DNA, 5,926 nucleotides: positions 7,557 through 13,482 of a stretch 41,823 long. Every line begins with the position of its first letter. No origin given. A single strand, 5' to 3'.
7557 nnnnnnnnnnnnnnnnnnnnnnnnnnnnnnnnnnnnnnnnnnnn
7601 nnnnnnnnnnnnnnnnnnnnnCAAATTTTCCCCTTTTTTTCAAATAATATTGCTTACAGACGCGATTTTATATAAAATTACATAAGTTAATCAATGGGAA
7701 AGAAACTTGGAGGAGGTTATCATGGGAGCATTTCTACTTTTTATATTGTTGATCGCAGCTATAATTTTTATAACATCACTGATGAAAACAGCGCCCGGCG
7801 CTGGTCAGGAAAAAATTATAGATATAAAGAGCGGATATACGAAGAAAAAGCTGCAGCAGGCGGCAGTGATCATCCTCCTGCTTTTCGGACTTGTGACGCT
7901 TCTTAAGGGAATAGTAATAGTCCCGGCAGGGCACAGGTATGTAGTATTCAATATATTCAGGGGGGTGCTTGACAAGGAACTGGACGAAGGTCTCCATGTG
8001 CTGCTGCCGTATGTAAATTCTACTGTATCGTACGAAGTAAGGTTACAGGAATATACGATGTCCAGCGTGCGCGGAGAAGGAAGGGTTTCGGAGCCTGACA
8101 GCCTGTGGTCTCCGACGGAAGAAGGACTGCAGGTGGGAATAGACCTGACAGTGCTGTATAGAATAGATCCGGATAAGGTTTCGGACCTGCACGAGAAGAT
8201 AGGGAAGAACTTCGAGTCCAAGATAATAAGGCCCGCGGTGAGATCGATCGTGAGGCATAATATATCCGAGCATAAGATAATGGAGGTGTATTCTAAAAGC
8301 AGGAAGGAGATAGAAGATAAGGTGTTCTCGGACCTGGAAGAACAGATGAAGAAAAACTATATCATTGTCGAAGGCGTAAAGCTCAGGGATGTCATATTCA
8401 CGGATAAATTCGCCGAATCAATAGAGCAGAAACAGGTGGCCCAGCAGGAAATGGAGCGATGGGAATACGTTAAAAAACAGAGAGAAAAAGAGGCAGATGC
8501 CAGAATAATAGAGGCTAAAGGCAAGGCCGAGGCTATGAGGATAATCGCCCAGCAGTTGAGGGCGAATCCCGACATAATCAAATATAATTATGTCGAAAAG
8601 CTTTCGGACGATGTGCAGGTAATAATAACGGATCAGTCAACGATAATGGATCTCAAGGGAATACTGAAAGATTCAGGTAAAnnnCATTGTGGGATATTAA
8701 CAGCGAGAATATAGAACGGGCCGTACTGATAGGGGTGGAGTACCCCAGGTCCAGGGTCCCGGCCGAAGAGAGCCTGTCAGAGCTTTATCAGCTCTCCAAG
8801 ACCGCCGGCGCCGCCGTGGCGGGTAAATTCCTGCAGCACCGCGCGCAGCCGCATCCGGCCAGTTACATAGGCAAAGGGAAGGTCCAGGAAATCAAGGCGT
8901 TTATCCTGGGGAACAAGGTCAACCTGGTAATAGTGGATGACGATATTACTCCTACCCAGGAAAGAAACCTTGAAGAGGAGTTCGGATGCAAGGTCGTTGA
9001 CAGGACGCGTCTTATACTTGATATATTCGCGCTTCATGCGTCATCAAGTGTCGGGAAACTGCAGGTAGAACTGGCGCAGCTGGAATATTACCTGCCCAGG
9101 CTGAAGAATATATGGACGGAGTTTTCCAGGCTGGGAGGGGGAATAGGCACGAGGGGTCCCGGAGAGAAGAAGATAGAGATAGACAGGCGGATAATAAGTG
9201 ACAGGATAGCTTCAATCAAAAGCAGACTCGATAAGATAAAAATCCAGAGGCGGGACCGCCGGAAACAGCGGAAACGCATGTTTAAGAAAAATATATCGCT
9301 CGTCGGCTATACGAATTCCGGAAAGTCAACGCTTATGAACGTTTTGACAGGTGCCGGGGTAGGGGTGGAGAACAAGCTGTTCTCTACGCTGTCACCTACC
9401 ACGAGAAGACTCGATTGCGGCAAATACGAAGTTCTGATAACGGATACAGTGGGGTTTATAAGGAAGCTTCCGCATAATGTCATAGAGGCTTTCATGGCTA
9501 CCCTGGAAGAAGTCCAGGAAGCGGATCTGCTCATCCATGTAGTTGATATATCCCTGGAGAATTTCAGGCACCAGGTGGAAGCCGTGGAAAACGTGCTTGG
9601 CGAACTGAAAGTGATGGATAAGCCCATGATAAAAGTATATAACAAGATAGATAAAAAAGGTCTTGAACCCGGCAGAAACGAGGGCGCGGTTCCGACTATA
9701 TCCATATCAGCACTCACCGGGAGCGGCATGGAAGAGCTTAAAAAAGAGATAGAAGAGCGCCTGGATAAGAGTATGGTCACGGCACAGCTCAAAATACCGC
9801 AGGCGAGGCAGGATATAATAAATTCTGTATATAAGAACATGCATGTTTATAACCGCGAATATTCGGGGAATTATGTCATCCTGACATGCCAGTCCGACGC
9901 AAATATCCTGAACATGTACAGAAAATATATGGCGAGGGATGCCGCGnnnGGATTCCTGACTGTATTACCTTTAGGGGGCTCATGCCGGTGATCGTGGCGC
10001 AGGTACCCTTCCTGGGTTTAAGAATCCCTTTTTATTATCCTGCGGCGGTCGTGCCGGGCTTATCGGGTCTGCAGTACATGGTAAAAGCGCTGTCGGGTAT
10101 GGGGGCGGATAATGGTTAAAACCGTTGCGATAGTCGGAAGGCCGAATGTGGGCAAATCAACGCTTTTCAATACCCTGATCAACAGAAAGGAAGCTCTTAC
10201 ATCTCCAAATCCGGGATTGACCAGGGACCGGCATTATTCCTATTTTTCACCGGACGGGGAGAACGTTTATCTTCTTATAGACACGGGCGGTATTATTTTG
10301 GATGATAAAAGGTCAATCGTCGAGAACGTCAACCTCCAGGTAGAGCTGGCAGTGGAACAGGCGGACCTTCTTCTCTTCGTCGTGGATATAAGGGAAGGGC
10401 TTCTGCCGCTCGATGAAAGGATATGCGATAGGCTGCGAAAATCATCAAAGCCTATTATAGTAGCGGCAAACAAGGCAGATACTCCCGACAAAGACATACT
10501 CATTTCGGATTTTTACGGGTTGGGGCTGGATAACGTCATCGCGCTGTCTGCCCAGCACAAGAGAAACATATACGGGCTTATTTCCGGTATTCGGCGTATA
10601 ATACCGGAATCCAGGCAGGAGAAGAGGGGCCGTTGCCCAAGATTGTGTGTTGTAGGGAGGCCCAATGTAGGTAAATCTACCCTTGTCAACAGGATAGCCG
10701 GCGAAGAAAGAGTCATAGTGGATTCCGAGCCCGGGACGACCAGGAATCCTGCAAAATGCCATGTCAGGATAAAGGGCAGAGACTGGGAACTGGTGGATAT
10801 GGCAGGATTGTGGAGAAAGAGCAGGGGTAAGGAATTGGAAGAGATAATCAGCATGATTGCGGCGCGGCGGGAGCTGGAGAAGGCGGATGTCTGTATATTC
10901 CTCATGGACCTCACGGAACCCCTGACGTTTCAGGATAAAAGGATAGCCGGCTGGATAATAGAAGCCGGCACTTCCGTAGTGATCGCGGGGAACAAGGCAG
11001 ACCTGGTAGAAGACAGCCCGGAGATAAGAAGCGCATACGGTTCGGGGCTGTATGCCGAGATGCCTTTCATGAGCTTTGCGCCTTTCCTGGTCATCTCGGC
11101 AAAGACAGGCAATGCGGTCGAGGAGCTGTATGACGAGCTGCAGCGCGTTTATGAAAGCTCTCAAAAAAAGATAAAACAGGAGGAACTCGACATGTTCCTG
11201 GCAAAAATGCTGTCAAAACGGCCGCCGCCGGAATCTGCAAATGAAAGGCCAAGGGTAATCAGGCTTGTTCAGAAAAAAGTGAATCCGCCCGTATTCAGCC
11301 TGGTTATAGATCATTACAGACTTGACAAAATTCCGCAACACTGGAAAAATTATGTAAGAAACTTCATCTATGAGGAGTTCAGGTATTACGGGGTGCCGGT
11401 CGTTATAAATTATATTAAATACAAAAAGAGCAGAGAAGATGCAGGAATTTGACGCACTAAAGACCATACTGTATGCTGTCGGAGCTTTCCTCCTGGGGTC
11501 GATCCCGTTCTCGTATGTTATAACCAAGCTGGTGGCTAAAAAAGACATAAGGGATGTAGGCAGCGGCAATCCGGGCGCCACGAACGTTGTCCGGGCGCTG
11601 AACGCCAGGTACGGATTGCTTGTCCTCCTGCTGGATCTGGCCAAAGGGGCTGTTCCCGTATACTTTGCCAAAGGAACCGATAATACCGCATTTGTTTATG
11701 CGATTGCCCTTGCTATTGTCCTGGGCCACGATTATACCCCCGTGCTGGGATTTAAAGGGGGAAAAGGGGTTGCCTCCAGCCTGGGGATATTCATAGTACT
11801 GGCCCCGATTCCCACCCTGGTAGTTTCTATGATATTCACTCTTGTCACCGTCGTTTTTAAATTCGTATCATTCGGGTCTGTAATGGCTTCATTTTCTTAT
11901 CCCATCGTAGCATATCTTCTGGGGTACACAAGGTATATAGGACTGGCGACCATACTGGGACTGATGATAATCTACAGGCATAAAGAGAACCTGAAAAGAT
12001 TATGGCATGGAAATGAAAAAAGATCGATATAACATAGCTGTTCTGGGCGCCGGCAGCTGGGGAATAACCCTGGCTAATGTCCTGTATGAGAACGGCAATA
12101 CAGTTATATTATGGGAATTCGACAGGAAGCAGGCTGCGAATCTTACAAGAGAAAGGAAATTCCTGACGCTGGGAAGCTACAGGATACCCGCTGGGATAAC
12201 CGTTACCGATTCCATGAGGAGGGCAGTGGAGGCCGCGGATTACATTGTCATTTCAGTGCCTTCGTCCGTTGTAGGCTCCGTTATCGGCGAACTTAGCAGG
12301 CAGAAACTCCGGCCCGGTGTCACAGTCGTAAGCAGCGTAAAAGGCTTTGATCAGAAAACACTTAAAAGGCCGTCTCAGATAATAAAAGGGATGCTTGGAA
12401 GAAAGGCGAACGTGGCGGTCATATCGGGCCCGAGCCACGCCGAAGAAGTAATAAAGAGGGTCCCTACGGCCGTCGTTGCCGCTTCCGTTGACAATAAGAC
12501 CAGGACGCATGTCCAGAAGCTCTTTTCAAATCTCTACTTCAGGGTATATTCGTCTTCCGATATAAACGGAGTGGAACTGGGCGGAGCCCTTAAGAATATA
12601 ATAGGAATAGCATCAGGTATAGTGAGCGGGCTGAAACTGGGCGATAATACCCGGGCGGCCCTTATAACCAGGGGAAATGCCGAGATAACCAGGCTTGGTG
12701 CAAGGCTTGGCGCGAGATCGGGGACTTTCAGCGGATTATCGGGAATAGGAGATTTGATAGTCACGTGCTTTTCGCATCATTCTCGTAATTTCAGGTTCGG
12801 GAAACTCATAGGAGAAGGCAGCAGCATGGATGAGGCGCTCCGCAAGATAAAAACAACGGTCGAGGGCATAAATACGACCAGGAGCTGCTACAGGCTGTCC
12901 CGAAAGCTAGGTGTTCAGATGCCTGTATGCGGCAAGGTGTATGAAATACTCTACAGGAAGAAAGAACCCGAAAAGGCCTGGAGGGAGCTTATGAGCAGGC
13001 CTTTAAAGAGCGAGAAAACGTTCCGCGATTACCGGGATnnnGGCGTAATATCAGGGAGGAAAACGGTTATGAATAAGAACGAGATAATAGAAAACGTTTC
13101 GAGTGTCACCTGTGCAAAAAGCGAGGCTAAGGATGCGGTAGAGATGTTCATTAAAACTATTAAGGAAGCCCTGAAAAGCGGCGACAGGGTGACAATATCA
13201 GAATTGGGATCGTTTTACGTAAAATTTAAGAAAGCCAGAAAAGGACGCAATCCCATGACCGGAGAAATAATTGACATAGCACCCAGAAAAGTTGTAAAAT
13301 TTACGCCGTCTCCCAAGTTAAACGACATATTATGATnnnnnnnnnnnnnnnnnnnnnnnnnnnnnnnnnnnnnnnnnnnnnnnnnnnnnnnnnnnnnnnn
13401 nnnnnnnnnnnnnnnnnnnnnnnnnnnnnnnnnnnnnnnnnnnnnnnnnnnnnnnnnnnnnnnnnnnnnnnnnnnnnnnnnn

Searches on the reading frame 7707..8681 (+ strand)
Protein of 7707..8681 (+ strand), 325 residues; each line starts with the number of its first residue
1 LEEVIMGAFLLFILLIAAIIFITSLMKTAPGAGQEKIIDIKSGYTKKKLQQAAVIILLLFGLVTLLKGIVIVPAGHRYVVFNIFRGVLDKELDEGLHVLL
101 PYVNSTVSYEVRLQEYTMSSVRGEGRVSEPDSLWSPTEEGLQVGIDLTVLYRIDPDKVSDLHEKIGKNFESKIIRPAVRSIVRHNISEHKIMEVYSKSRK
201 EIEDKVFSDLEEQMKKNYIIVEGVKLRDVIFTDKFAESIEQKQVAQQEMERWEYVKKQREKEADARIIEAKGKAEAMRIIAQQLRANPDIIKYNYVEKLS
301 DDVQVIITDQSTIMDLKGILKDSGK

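Call 16: search_protein_families(library=pfam, proteins=[window:7707-8681:+], max_evalue=0.001)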
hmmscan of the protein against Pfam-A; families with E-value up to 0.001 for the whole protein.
window:7707-8681:+ (325 aa): 1 family
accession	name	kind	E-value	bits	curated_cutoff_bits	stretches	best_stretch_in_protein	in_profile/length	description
PF01145.31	Band_7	-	1.2e-33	117.1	23.6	1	71-263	2-176/176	SPFH domain / Band 7 family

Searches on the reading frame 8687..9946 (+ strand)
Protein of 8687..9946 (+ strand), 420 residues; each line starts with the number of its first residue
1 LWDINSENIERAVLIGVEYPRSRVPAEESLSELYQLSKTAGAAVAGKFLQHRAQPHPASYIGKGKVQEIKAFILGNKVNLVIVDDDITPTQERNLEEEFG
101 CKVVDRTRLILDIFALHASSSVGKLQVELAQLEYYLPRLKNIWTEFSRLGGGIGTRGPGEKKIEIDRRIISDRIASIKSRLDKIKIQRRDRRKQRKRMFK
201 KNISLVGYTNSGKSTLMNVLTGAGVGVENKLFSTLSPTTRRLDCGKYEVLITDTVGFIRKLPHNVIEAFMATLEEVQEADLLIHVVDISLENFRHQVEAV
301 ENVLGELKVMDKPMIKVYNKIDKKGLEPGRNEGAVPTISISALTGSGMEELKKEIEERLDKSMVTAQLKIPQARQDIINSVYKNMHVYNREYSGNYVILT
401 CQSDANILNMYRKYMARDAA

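Call 16: search_protein_families(library=pfam, proteins=[window:8687-9946:+], max_evalue=0.001)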
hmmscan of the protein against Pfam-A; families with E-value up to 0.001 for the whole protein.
window:8687-9946:+ (420 aa): 7 families
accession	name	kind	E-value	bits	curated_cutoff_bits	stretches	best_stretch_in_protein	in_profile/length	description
PF13167.11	GTP-bdg_N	-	5.7e-34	117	25.4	1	27-115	1-89/89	GTP-binding GTPase N-terminal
PF16360.10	GTP-bdg_M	-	1.3e-30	106.2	29.5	1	117-195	1-79/79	GTP-binding GTPase Middle Region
PF01926.29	MMR_HSR1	-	1.4e-22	80.4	21.9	1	203-320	2-113/113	50S ribosome-binding GTPase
PF02421.24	FeoB_N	-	4.5e-09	36.5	27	1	202-355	2-156/156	Ferrous iron transport protein B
PF19275.4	HflX_C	-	1.2e-08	35.4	26.4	1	335-392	10-67/102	HflX C-terminal domain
PF00009.33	GTP_EFTU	-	0.00022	21.3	26.5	0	276-360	90-151/188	Elongation factor Tu GTP binding domain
PF16897.10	MMR_HSR1_Xtn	-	0.0006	20.2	35.2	0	286-360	32-105/106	C-terminal region of MMR_HSR1 domain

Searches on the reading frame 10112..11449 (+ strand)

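Call 16: search_protein_families(library=pfam, proteins=[window:10112-11449:+], max_evalue=0.001)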
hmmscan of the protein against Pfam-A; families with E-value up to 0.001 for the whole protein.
window:10112-11449:+ (446 aa): 18 families
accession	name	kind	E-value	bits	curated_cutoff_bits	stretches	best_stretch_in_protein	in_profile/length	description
PF01926.29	MMR_HSR1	-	5e-54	181.7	21.9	2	4-121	1-113/113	50S ribosome-binding GTPase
PF02421.24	FeoB_N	-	6.4e-23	81.4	27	2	4-153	2-149/156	Ferrous iron transport protein B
PF00009.33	GTP_EFTU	-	1.4e-18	67.6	26.5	2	253-347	88-186/188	Elongation factor Tu GTP binding domain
PF14714.11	KH_dom-like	-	3.9e-11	43.5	27.3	1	353-433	1-79/81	KH-domain-like of EngA bacterial GTPase enzymes, C-terminal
PF00350.29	Dynamin_N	-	8.9e-11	42.5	27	0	179-215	2-37/168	Dynamin family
PF04548.22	AIG1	-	6.4e-10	39.1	27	1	4-109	2-108/212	AIG1 family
PF00071.28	Ras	-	1.6e-08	34.8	21.6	1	178-345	2-158/162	Ras family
PF03193.22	RsgA_GTPase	-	8.2e-08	32.7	30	0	3-30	107-134/174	RsgA GTPase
PF13479.12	AAA_24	-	1.2e-05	25.7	27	0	177-224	4-47/195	AAA domain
PF05621.17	TniB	-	3e-05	24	22.4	0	169-201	29-61/189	Bacterial TniB protein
PF08477.19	Roc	-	4.2e-05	24.2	27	0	177-199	1-23/119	Ras of Complex, Roc, domain of DAPkinase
PF00005.33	ABC_tran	-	7.2e-05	23.8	25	0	3-25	12-34/137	ABC transporter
PF03308.22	MeaB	-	9.1e-05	22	23.1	0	169-196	27-54/273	Methylmalonyl Co-A mutase-associated GTPase MeaB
PF03266.21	NTPase_1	-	9.7e-05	22.7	23.9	0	178-196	2-20/168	NTPase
PF00910.28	RNA_helicase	-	0.00025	22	21.5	0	6-27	2-23/105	RNA helicase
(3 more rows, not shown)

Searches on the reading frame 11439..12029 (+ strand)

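Call 16: search_protein_families(library=pfam, proteins=[window:11439-12029:+], max_evalue=0.001)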
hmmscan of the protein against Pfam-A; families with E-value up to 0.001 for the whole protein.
window:11439-12029:+ (197 aa): 1 family
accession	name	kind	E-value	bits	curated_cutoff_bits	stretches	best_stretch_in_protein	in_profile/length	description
PF02660.20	G3P_acyltransf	-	1.5e-49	168.6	24.1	1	16-188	2-164/164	Glycerol-3-phosphate acyltransferase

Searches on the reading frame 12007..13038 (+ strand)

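Call 17: search_protein_families(library=pfam, proteins=[window:12007-13038:+], max_evalue=0.001)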
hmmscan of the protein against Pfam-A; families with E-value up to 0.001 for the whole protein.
window:12007-13038:+ (344 aa): 6 families
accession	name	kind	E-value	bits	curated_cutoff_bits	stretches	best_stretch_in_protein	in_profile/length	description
PF07479.19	NAD_Gly3P_dh_C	-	2.6e-55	187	25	1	185-325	1-141/142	NAD-dependent glycerol-3-phosphate dehydrogenase C-terminus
PF01210.29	NAD_Gly3P_dh_N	-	1.4e-42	145.8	23.1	1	9-164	1-156/158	NAD-dependent glycerol-3-phosphate dehydrogenase N-terminus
PF20618.3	GPD_NAD_C_bact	-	1.1e-18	68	27.6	1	245-311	1-66/66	Bacterial GPD, NAD-dependent C-terminal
PF03807.23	F420_oxidored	-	2.1e-08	35.1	21.6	1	10-111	2-92/94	NADP oxidoreductase coenzyme F420-dependent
PF03446.21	NAD_binding_2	-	5.1e-06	27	21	1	9-108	1-90/161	NAD binding domain of 6-phosphogluconate dehydrogenase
PF02558.23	ApbA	-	2e-05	24.7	22.2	1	10-110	1-99/150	Ketopantoate reductase PanE/ApbA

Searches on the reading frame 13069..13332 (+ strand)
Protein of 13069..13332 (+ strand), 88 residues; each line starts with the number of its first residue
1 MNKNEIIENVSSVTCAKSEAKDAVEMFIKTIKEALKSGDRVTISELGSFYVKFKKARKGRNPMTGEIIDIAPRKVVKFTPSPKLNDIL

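Call 17: search_protein_families(library=pfam, proteins=[window:13069-13332:+], max_evalue=0.001)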
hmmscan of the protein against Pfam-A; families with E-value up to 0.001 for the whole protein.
window:13069-13332:+ (88 aa): 3 families
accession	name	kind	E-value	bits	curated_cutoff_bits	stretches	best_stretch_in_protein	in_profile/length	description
PF00216.26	Bac_DNA_binding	-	3.8e-28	98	22.4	1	1-87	1-88/90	Bacterial DNA-binding protein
PF18291.6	HU-HIG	-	1.2e-06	29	26.2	1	4-85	35-115/125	HU domain fused to wHTH, Ig, or Glycine-rich motif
PF18175.6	HU-CCDC81_bac_2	-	0.00073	19.8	35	0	18-52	16-50/70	CCDC81-like prokaryotic HU domain 2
